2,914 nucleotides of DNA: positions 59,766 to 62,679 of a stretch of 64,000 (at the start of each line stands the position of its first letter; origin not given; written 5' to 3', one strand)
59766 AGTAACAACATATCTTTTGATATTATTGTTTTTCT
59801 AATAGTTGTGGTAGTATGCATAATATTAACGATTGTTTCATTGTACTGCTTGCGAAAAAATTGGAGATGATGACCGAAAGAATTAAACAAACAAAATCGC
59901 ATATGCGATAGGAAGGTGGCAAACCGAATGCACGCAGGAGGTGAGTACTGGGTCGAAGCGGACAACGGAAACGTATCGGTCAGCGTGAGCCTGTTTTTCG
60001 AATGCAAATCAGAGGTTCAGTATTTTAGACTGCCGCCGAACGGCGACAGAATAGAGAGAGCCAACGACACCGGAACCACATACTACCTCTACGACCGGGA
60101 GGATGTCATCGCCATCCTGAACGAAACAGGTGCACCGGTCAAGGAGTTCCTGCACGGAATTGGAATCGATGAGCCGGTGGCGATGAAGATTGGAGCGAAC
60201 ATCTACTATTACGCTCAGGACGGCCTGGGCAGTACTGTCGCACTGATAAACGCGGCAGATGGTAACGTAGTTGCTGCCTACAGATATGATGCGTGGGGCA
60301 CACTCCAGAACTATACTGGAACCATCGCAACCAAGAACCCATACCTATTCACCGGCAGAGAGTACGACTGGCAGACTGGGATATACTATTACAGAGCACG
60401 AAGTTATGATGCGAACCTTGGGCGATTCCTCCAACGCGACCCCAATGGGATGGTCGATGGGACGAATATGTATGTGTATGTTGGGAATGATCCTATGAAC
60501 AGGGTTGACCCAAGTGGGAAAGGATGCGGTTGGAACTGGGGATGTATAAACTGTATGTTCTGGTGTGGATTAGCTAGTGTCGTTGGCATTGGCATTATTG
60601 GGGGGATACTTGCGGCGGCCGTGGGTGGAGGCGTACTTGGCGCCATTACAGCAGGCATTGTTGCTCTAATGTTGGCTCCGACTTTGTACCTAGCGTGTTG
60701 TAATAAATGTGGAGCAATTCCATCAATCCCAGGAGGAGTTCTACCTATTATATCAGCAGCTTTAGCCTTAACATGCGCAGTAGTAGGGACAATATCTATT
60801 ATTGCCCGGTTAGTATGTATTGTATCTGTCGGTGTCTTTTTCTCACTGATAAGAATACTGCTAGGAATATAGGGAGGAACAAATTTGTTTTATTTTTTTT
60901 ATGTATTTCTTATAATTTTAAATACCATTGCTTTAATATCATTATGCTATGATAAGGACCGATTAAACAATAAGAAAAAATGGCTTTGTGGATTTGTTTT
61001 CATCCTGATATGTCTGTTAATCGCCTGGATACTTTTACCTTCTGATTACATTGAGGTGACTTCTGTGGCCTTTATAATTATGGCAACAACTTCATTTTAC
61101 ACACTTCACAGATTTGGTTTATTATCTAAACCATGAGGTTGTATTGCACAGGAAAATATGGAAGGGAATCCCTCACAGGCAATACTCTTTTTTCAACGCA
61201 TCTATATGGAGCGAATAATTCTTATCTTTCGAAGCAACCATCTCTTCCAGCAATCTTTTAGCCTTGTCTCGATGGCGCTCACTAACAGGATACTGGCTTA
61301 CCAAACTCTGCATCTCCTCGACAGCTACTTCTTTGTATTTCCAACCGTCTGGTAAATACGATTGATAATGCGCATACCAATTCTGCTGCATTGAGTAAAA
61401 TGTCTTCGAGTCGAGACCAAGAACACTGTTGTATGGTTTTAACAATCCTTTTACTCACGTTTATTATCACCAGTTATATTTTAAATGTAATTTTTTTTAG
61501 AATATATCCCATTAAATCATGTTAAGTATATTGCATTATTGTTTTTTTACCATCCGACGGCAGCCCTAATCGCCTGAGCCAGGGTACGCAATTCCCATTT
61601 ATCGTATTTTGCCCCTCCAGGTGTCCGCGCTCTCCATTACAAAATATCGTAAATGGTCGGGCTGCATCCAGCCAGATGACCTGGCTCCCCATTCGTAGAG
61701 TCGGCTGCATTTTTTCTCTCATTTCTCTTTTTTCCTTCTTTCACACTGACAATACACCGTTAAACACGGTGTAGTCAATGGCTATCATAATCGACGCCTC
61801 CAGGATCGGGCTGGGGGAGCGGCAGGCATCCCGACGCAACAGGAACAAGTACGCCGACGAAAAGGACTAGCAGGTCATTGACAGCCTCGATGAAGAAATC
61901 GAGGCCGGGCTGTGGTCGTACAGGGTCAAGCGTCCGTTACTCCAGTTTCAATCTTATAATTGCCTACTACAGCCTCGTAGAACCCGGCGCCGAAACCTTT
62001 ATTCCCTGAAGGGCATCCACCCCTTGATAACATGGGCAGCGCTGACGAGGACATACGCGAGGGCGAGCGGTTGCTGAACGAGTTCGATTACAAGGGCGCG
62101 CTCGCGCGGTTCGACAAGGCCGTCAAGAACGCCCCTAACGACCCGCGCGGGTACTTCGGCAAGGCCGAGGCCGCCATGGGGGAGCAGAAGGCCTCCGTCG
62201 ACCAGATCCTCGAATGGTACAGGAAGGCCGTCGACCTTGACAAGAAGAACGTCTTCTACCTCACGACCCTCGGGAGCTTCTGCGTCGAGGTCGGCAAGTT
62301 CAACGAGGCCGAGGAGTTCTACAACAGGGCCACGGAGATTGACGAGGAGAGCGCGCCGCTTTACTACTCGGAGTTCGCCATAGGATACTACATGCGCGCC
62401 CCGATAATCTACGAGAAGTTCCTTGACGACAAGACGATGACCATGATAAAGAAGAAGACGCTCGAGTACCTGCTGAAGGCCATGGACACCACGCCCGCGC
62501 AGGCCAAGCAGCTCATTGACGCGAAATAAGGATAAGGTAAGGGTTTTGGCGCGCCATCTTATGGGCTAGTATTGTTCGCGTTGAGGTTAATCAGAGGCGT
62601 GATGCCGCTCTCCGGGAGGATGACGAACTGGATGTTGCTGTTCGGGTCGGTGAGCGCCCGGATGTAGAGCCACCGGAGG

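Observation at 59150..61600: Orphan Rhs C-terminal core plus glycine-zipper membrane toxin tip with candidate immunity genes in a low-GC island (polymorphic-toxin cassette in an archaeon)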

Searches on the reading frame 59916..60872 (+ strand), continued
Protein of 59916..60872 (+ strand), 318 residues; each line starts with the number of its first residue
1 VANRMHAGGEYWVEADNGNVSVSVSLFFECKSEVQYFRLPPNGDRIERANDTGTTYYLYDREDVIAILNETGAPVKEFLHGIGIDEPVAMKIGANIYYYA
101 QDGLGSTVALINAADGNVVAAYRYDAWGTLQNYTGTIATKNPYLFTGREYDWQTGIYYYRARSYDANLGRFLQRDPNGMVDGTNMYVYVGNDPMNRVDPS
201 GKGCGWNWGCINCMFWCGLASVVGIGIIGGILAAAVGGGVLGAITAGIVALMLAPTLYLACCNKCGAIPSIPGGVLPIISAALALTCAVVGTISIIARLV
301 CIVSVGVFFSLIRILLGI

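Call 83: search_protein_families(library=pfam, proteins=[L001:4520-10825:+, L001:10861-11523:+, L002:10999-11349:+, L004:619-939:+, L004:2000-2191:+, L006:5085-5558:+], max_evalue=0.001)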
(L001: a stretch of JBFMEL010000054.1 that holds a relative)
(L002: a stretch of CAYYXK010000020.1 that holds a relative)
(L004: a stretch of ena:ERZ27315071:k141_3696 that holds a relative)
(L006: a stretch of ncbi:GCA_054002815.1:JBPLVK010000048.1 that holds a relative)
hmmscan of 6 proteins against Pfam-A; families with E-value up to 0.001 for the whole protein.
L001:4520-10825:+ (2102 aa): 2 families
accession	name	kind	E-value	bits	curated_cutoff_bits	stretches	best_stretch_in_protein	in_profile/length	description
PF05593.20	RHS_repeat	-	4.3e-91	298.3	22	14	1453-1488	1-36/38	RHS Repeat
PF20148.4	DUF6531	-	8.1e-09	36.1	24.1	1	820-892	4-74/74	Domain of unknown function (DUF6531)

L001:10861-11523:+ (221 aa): 0 families

L002:10999-11349:+ (117 aa): 0 families

L004:619-939:+ (107 aa): 0 families

L004:2000-2191:+ (64 aa): 0 families

L006:5085-5558:+ (158 aa): 0 families

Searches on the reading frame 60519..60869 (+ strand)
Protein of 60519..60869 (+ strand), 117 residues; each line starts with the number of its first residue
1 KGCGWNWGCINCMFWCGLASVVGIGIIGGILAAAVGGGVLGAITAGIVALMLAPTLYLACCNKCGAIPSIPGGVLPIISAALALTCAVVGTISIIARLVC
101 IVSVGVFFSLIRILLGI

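Call 24: search_protein_representatives(protein=window:60519-60869:+)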
Query: 117 residues. Proteins with E-value up to 0.001 (for the whole library): 0; up to 1e-10: 0; up to 1e-30: 0. The best 0 are listed.

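Call 35: search_protein_families(library=ncbifam, proteins=[window:60519-60869:+], max_evalue=1)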
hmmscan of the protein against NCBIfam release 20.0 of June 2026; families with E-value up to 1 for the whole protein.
seq(117 aa): 0 families

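Call 36: search_protein_families(library=pfam, proteins=[window:60519-60869:+], max_evalue=1)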
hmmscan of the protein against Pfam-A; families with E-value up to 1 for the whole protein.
seq(117 aa): 1 family
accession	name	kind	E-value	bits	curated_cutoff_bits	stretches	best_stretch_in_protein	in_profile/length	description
PF16211.10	Histone_H2A_C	-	0.56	10.5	20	0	72-82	15-25/35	C-terminus of histone H2A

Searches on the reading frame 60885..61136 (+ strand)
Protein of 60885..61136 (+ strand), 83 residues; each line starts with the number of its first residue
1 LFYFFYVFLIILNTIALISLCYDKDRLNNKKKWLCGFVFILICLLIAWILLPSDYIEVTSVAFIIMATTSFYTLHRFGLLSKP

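Call 3: search_protein_families(library=pfam, proteins=[window:60885-61136:+], max_evalue=0.1)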
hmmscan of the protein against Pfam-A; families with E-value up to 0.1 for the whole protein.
window:60885-61136:+ (83 aa): 3 families
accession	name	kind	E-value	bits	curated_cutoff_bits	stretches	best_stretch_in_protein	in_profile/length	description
PF13347.12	MFS_2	-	0.012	14.6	27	1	3-71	262-330/427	MFS/sugar transport protein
PF16927.11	HisKA_7TM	-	0.02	15.1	28.6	1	4-81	140-221/224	N-terminal 7TM region of histidine kinase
PF09490.15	CbtA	-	0.052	13.8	30.7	1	5-59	146-203/239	Probable cobalt transporter subunit (CbtA)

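Call 4: search_protein_families(library=ncbifam, proteins=[window:60885-61136:+], max_evalue=0.1)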
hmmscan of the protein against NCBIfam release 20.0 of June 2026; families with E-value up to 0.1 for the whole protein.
window:60885-61136:+ (83 aa): 2 families
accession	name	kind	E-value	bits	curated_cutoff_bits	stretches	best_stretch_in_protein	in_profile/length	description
TIGR04104.1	cxxc_20_cxxc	subfamily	0.026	14.9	45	1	21-71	31-82/93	TIGR04104 family putative zinc finger protein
TIGR01517.1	ATPase-IIB_Ca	equivalog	0.074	11.2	507.05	1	8-55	93-140/882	calcium-translocating P-type ATPase, PMCA-type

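Call 56: search_protein_families(library=phrogs, proteins=[window:60885-61136:+], max_evalue=0.01)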
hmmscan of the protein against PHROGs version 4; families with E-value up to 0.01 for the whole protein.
window:60885-61136:+ (83 aa): 0 families

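Call 65: find_encoding_contigs(protein=window:60885-61133:+, flank=10000, max_places=5)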
Protein seq(83 aa) (83 aa): no gene with exactly this product is on record in the collection.

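Call 78: find_homologous_proteins(query=window:60885-61133:+, max_evalue=0.01)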
Query seq(83 aa): no candidate shares three 5-residue words with the query. No homologue found.

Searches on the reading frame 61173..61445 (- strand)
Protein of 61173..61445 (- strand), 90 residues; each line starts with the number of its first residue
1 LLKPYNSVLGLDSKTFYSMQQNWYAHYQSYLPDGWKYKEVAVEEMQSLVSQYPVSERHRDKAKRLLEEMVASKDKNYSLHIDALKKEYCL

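Call 3: search_protein_families(library=pfam, proteins=[window:61173-61445:-], max_evalue=0.1)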
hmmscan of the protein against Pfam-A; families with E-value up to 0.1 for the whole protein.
window:61173-61445:- (90 aa): 1 family
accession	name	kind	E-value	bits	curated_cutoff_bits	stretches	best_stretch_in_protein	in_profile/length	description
PF04415.17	DUF515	-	0.005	15.8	29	1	17-84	144-210/449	Protein of unknown function (DUF515)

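Call 4: search_protein_families(library=ncbifam, proteins=[window:61173-61445:-], max_evalue=0.1)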
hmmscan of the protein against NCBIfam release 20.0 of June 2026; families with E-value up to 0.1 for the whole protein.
window:61173-61445:- (90 aa): 0 families

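Call 56: search_protein_families(library=phrogs, proteins=[window:61173-61445:-], max_evalue=0.01)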
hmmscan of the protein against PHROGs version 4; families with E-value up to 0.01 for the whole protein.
window:61173-61445:- (90 aa): 0 families

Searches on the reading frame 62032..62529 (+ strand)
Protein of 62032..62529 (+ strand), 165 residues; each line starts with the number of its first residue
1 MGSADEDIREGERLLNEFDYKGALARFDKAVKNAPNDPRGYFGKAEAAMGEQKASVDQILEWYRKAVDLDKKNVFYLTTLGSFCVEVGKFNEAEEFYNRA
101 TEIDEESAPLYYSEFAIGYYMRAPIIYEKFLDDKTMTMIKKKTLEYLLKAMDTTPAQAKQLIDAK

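Call 3: search_protein_families(library=pfam, proteins=[window:62032-62529:+], max_evalue=0.1)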
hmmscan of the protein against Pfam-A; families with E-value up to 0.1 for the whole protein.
window:62032-62529:+ (165 aa): 13 families
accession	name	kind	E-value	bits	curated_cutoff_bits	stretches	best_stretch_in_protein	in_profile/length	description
PF13414.12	TPR_11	-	7.1e-10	38.9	26.8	2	85-112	5-32/42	TPR repeat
PF07719.23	TPR_2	-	1e-09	38.2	27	1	76-106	3-33/34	Tetratricopeptide repeat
PF13431.12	TPR_17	-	2.6e-08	33.9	24.4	1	63-95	2-34/34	Tetratricopeptide repeat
PF13428.12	TPR_14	-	3.8e-08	33.7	23.5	1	12-46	9-43/44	Tetratricopeptide repeat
PF13432.12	TPR_16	-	5.6e-08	33.5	32.7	1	11-72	4-63/65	Tetratricopeptide repeat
PF13181.12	TPR_8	-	1.4e-07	31.5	25.7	1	77-106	4-33/34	Tetratricopeptide repeat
PF00515.34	TPR_1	-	9.2e-07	28.9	27.8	1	80-106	7-33/34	Tetratricopeptide repeat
PF14559.12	TPR_19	-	1.2e-06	29.2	25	1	15-50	2-37/68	Tetratricopeptide repeat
PF13424.12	TPR_12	-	9.5e-05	23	30.1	1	58-106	28-77/77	Tetratricopeptide repeat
PF25060.1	ARM_TT21_2nd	-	0.0025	17.8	27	1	50-109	33-91/270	Tetratricopeptide repeat protein 21 second ARM domain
PF13176.12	TPR_7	-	0.0084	16.6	27.9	0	80-107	5-34/36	Tetratricopeptide repeat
PF23914.1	TPR_CcmH_CycH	-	0.01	16.1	42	1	19-103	65-150/158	Cytochrome c-type biogenesis protein H TPR domain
PF12895.13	ANAPC3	-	0.023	15.4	27.2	1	17-99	2-81/82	Anaphase-promoting complex, cyclosome, subunit 3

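Call 15: find_encoding_contigs(protein=window:62032-62529:+, flank=10000, max_places=4)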
Protein window:62032-62529:+ (165 aa): 1 contig read that carries it; 1 place shown.
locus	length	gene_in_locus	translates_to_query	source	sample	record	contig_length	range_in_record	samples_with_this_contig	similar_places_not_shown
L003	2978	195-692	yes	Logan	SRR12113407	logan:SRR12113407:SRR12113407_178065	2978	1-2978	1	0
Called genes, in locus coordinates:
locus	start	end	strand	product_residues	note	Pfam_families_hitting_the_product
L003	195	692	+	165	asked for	PF07719:TPR_2 (faint), PF13428:TPR_14 (faint), PF13432:TPR_16 (weak), PF00515:TPR_1 (faint), PF13181:TPR_8 (faint), PF14559:TPR_19 (faint), PF13414:TPR_11 (faint), PF13431:TPR_17 (faint)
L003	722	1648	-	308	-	PF01145:Band_7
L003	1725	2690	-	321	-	PF00291:PALP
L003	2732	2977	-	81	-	?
